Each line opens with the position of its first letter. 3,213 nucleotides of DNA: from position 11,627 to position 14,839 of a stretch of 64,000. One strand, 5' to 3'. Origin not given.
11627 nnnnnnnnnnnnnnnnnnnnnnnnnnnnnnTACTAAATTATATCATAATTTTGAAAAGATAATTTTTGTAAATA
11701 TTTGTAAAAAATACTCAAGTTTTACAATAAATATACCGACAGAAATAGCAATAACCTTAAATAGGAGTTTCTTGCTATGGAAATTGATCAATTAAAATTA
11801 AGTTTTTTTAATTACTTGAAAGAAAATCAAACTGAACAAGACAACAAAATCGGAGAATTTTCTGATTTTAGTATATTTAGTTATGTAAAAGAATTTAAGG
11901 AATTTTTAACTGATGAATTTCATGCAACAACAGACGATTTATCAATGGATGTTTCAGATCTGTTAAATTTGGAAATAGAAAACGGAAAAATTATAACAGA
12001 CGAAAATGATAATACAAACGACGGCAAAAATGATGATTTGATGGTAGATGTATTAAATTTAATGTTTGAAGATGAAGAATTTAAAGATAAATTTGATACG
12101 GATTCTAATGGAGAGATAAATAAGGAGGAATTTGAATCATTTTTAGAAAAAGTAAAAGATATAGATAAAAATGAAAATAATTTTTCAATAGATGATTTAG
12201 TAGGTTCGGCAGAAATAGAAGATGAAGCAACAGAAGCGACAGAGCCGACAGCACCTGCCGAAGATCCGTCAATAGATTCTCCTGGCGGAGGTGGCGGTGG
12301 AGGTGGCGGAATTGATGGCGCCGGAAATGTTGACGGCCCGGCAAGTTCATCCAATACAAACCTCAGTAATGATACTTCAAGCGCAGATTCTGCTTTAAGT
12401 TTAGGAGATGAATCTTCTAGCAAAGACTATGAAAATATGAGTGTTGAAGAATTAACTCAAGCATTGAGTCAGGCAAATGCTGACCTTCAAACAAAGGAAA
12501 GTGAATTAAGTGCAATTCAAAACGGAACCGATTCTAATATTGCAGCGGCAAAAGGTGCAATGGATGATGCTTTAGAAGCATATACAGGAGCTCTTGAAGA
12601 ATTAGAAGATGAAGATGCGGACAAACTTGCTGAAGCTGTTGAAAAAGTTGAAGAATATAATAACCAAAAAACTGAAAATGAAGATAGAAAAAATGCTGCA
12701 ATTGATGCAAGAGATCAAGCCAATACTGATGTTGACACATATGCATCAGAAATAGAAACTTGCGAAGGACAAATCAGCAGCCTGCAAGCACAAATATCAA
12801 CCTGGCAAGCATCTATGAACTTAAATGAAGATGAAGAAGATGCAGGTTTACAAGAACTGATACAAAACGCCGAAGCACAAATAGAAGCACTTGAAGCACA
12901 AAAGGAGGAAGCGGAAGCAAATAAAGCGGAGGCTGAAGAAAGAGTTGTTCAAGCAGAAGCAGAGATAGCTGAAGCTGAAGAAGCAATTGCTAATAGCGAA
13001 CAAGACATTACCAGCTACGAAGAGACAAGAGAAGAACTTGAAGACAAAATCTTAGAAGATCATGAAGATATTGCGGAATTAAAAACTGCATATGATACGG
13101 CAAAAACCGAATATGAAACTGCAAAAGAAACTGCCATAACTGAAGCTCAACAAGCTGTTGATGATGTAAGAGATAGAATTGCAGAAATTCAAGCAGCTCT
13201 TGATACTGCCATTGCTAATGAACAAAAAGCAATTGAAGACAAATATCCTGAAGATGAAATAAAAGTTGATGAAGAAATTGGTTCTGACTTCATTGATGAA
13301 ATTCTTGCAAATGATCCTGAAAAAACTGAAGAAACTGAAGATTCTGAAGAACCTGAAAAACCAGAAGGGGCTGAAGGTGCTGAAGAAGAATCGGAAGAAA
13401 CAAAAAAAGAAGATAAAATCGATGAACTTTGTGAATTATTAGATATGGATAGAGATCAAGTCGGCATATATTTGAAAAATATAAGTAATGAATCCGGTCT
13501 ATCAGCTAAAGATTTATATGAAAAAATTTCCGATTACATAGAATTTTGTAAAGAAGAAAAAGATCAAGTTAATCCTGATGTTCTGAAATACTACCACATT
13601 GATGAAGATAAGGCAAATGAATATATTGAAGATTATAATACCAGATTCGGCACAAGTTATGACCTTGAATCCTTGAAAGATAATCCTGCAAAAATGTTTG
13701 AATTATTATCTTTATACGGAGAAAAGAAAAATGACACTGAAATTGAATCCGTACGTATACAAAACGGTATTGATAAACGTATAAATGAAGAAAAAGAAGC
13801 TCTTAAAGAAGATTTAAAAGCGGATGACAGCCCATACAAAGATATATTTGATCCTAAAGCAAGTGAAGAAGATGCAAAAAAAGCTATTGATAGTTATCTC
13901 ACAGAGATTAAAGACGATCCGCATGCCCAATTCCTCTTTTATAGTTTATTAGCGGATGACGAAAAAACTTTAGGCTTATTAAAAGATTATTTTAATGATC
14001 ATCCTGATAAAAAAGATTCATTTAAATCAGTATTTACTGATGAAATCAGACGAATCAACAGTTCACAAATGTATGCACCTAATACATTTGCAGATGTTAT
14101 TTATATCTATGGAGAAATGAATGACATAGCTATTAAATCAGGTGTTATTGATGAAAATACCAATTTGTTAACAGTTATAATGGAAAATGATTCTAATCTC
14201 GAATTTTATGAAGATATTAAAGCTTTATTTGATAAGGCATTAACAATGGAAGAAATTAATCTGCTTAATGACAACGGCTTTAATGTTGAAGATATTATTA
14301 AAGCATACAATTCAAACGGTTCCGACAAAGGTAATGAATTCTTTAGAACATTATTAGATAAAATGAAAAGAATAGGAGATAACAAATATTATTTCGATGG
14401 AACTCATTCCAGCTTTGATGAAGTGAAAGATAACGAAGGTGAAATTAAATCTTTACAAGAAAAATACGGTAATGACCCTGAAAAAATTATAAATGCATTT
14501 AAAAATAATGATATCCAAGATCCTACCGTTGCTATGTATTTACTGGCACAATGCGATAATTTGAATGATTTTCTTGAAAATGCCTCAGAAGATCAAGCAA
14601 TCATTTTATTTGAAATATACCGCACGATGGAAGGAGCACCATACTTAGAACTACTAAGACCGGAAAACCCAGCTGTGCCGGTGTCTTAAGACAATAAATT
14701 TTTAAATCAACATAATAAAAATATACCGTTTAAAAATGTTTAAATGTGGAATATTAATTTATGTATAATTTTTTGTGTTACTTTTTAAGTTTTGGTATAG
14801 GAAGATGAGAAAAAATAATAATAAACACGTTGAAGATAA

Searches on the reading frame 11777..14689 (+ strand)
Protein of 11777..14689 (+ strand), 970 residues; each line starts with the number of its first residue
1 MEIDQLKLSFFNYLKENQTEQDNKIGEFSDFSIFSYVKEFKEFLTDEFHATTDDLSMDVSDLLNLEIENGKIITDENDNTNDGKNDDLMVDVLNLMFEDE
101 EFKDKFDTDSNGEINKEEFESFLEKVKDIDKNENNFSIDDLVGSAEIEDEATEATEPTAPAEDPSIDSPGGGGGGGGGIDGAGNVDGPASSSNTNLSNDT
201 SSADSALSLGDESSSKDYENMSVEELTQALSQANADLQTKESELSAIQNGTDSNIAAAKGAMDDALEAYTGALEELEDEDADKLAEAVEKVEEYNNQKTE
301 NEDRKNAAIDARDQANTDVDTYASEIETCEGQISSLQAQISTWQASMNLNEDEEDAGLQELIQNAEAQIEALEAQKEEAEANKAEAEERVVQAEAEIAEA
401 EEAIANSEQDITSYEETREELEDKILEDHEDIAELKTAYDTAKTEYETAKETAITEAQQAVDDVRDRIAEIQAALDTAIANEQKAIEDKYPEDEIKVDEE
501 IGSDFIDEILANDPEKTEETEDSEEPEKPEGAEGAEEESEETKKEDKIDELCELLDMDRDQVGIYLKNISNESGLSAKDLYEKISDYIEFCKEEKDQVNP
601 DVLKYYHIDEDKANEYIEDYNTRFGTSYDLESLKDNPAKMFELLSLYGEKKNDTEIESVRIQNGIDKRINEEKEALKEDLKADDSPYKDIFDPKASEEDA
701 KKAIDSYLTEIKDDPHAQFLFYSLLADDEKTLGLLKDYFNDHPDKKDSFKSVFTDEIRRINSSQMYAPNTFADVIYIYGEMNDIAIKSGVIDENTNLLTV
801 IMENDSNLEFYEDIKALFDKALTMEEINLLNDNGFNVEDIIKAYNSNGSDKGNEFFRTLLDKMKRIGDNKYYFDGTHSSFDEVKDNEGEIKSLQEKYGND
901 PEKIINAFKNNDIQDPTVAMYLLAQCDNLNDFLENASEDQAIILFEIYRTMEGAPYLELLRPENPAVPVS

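Call 7: search_protein_families(library=pfam, proteins=[window:11777-14689:+])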
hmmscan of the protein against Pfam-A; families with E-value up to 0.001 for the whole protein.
window:11777-14689:+ (970 aa): 0 families

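Call 8: search_protein_families(library=pfam, proteins=[window:11777-14689:+], max_evalue=5)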
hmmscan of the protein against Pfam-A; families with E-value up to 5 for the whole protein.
window:11777-14689:+ (970 aa): 5 families
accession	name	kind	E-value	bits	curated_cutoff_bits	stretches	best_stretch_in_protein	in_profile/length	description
PF00036.39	EF-hand_1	-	0.0014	18.5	25.4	1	105-125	8-28/29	EF hand domain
PF13405.12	EF-hand_6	-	0.0023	18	25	1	104-125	7-28/30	EF-hand domain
PF13202.12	EF-hand_5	-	0.008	16.1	25.9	1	104-123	6-25/25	EF hand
PF12795.12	MscS_porin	-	0.028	14.5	34.4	1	211-249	68-106/238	Mechanosensitive ion channel porin domain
PF01920.25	Prefoldin_2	-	0.61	10.5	27.6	1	310-347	62-99/106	Prefoldin subunit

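Call 9: search_protein_families(library=ncbifam, proteins=[window:11777-14689:+], max_evalue=1)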
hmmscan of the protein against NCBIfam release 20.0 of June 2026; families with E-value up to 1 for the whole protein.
window:11777-14689:+ (970 aa): 3 families
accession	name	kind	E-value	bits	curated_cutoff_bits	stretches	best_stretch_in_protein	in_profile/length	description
TIGR02168.1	SMC_prok_B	equivalog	2.6e-07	28.8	567.35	1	222-494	694-968/1181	chromosome segregation protein SMC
TIGR02169.1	SMC_prok_A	equivalog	2.6e-05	22.1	729.4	1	222-482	697-950/1165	chromosome segregation protein SMC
TIGR04320.1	Surf_Exclu_PgrA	domain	0.21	10.8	70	2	428-484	261-316/360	SEC10/PgrA surface exclusion domain-containing protein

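Call 24: find_encoding_contigs(protein=window:11777-14689:+, flank=10000, max_places=10)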
Protein window:11777-14689:+ (970 aa): no gene with exactly this product is on record in the collection.
